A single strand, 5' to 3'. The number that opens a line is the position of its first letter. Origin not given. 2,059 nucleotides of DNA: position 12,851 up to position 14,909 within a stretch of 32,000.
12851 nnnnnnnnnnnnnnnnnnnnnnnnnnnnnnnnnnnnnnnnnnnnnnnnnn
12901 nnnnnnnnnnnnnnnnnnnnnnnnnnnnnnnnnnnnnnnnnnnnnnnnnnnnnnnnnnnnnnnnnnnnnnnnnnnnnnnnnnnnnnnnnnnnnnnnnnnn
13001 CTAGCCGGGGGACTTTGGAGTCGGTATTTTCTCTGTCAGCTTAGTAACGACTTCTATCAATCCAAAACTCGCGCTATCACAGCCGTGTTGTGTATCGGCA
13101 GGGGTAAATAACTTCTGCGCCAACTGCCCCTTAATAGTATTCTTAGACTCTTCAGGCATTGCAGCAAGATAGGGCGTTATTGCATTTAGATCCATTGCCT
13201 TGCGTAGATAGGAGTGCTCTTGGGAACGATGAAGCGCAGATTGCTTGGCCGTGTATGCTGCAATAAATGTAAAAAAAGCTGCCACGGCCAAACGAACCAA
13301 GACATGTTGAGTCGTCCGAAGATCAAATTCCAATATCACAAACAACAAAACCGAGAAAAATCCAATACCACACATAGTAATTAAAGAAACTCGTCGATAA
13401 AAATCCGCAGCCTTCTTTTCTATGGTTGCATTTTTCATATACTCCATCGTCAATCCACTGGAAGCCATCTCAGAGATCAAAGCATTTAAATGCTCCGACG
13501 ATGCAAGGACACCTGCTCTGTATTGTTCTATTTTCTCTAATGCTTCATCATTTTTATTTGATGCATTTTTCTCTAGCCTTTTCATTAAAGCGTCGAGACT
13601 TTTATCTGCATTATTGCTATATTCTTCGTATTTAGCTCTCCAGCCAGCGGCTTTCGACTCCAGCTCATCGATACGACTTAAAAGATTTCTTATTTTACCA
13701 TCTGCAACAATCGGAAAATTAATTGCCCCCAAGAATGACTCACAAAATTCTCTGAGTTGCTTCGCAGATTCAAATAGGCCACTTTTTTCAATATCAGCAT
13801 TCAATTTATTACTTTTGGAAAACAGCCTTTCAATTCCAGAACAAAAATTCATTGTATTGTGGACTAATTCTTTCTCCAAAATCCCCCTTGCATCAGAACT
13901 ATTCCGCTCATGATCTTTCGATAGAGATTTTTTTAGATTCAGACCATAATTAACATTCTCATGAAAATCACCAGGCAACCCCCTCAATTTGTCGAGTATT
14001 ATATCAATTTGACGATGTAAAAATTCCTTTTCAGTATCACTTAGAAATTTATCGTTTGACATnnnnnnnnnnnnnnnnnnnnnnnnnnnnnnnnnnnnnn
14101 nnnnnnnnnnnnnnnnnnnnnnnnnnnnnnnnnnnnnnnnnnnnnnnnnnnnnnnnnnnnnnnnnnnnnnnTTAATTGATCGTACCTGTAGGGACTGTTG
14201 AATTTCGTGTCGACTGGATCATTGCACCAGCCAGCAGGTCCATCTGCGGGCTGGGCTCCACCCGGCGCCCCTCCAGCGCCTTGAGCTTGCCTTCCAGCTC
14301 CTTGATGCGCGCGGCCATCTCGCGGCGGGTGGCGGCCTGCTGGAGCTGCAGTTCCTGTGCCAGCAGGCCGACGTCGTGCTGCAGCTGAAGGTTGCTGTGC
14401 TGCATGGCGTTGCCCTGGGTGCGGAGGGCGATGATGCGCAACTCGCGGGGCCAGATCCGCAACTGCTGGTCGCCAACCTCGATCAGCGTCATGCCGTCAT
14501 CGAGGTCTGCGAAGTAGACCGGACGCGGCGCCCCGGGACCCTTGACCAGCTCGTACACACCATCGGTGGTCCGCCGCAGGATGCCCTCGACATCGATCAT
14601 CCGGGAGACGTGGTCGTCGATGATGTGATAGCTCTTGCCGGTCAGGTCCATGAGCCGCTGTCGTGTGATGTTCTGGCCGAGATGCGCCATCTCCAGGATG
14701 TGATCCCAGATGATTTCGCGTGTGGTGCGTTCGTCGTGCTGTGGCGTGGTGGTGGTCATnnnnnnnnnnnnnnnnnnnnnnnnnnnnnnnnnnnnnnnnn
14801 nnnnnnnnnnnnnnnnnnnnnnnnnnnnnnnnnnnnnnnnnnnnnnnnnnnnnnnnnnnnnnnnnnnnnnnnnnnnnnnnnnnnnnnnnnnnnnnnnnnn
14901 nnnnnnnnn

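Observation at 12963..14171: AT-rich island between the late-regulator region and terS encodes a 353-aa coiled-coil + 2-TM protein: candidate single-gene abortive-infection or exclusion module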

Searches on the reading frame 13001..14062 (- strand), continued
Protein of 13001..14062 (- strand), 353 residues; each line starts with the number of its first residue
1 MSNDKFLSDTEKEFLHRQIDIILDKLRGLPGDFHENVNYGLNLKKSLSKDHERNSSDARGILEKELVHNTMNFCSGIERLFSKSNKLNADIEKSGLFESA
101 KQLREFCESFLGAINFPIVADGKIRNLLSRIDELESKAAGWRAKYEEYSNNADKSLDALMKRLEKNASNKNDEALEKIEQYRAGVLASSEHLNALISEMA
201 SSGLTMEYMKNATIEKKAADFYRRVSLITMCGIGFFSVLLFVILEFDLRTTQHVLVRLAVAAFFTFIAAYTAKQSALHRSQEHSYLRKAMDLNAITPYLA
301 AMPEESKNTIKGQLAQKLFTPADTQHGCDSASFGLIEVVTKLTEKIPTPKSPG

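Call 89: list_cluster_members(proteins=[P0005, P0006, P0007, P0008, P0009, P0010, P0011, P0013, P0014, P0015])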
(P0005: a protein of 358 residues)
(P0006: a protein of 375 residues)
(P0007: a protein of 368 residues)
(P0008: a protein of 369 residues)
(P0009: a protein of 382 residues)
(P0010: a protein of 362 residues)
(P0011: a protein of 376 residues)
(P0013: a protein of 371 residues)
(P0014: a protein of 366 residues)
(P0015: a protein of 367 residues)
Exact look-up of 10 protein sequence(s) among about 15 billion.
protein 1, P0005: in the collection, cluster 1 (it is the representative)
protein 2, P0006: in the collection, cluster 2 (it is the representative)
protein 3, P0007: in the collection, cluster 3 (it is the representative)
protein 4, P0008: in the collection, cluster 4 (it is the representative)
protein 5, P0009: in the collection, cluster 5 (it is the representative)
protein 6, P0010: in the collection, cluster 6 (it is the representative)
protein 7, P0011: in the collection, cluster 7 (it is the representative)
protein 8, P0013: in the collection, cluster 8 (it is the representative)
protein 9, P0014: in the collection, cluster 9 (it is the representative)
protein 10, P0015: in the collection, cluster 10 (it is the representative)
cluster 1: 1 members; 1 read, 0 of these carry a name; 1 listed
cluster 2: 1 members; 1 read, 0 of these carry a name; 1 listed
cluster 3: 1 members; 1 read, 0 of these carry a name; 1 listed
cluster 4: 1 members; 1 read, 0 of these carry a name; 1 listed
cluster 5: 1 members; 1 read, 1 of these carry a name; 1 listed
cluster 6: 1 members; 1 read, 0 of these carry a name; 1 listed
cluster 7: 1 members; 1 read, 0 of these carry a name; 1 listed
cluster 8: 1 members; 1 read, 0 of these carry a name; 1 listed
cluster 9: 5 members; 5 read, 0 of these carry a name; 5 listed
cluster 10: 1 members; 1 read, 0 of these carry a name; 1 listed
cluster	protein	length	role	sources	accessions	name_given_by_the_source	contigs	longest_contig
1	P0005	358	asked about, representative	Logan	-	-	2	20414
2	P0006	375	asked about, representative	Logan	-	-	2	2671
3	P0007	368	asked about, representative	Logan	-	-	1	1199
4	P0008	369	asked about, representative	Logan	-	-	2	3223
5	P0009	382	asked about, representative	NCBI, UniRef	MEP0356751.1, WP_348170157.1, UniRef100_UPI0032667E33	hypothetical protein [Paraglaciecola sp.] | hypothetical protein n=1 Tax=Paraglaciecola sp. TaxID=1920173 RepID=UPI0032667E33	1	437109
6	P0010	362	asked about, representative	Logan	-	-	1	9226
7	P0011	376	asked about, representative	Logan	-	-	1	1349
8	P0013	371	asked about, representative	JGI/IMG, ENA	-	-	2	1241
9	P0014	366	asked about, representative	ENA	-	-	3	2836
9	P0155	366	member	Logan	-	-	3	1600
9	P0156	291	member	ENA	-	-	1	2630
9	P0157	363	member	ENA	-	-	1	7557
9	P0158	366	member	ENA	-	-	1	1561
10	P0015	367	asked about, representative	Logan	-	-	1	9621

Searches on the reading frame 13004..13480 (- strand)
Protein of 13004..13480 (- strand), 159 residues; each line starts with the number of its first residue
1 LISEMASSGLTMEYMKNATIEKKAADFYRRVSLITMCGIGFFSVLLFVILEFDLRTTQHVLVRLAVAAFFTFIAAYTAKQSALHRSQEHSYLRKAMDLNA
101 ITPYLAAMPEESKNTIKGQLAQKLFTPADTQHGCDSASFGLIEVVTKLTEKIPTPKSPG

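Call 59: search_solved_structures(query=A4, max_evalue=10)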
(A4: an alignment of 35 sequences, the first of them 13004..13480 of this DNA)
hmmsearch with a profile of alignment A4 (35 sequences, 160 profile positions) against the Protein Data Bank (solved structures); distinct sequences matched with E-value up to 10: 4.
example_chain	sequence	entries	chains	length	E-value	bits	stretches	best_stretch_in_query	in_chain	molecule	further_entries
9l08_A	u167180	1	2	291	4.9e-07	32.7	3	97-132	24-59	Covalently Connected Cytochrome c555 trimer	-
8odu_C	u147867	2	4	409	0.0055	19.6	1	36-101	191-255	Protein GET2,Protein GET1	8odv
5z25_A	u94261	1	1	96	0.42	13.5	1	97-132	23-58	Cytochrome c552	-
1xt0_B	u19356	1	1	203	1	12.2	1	89-128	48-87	guanine nucleotide exchange protein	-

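Call 61: predict_structure(alignment_id=A4)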
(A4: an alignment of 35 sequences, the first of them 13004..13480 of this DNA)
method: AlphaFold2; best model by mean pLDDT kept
length: 159 residues; sequences in the alignment: 35
mean_pLDDT: 76.3   pTM: 0.59
mean pLDDT of the five models: 76.3, 75.6, 72.1, 70.4, 69.5
residues with pLDDT >= 90: 2; 70-90: 116; 50-70: 30; < 50: 11
segments of 3 or more residues with pLDDT < 50: 129-131, 133-139
pLDDT, mean of each block of 10 residues (from residue 1): 68 84 86 88 83 74 83 83 82 84 84 84 69 48 64 56
secondary structure, 60 per line:
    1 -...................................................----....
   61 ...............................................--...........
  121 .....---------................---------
elements in order: H2-52 H57-107 H110-125 H135-150

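Call 63: fold_search(model_id=the predicted structure, library=viral)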
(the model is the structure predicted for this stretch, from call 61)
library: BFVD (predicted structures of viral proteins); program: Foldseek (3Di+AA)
matches with E <= 10: 351; with E <= 0.001: 0
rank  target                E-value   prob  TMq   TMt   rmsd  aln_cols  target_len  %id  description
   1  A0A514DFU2            1.1e-03  1.00  0.66  0.36  14.7       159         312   18  (no name in the UniProt tables at hand)
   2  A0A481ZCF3            1.5e-02  1.00  0.51  0.36   5.6       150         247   13  Uncharacterized protein [Pithovirus LCPAC304]
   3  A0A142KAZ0            6.2e-02  1.00  0.64  0.32  10.7       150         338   17  Uncharacterized protein [Gordonia phage Lucky10]
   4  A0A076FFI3            7.4e-02  0.99  0.56  0.40  14.5       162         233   13  SLATT domain-containing protein [Aureococcus anophagefferens virus]
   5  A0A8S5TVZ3            1.0e-01  1.00  0.70  0.39   9.6       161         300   16  Uncharacterized protein [Siphoviridae sp. ctQkj3]
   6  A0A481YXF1            1.0e-01  0.92  0.48  0.33  16.7       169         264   11  SMODS and SLOG-associating 2TM effector domain-containing protein [Marseillevirus LCMAC201]
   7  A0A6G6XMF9            1.4e-01  0.72  0.40  0.33  16.2       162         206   14  (no name in the UniProt tables at hand)
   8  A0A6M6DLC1            1.6e-01  0.82  0.33  0.39   6.0       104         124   19  (no name in the UniProt tables at hand)
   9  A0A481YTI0            1.6e-01  0.63  0.40  0.26  24.0       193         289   11  SMODS and SLOG-associating 2TM effector domain-containing protein [Marseillevirus LCMAC102]
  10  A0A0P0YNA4            2.1e-01  0.87  0.51  0.39  16.1       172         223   13  (no name in the UniProt tables at hand)
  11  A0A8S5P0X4            2.3e-01  0.80  0.40  0.46  15.9       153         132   10  Uncharacterized protein [Myoviridae sp. ctLnO19]
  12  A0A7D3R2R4            2.5e-01  0.54  0.38  0.27  18.7       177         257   15  SMODS and SLOG-associating 2TM effector domain-containing protein [Fadolivirus FV1/VV64]
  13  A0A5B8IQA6            2.8e-01  0.54  0.34  0.25  12.7       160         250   12  Uncharacterized protein [Mimiviridae sp. ChoanoV1]
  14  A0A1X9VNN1            2.9e-01  0.95  0.57  0.36  15.7       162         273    9  Uncharacterized protein [Mimivirus AB-566-O17]
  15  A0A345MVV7            3.1e-01  0.85  0.50  0.20  28.8       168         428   11  (no name in the UniProt tables at hand)
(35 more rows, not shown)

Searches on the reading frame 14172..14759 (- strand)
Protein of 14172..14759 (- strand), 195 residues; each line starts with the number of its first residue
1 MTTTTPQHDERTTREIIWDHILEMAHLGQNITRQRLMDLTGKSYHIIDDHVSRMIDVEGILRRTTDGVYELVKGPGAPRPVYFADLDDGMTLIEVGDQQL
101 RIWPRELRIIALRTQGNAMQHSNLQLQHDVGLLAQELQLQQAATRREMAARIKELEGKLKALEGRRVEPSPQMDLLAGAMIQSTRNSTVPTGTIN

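Call 4: search_protein_families(library=pfam, proteins=[window:14172-14759:-], max_evalue=1)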
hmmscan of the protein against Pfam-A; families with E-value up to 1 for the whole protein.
window:14172-14759:- (195 aa): 1 family
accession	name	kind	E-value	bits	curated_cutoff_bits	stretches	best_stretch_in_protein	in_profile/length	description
PF02514.21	CobN-Mg_chel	-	0.047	12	24.5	1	136-186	676-715/1090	CobN/Magnesium Chelatase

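Call 5: search_protein_families(library=padloc, proteins=[window:14172-14759:-], max_evalue=1)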
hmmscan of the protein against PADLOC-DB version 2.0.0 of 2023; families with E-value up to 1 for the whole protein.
window:14172-14759:- (195 aa): 0 families

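Call 6: search_protein_families(library=phrogs, proteins=[window:14172-14759:-], max_evalue=0.1)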
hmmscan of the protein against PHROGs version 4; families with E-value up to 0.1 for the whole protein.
window:14172-14759:- (195 aa): 4 families
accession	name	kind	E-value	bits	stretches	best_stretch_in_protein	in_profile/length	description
phrog_8117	-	unknown function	2.3e-36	125.8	1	2-154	3-155/166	-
phrog_27918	-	unknown function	0.049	14.1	1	103-160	142-200/216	-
phrog_27503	-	unknown function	0.069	14.4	0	124-167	40-83/138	-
phrog_8259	-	unknown function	0.082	14.2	0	55-98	16-59/118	-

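Call 7: search_protein_families(library=ncbifam, proteins=[window:14172-14759:-], max_evalue=1)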
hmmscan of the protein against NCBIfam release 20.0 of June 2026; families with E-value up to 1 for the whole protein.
window:14172-14759:- (195 aa): 0 families
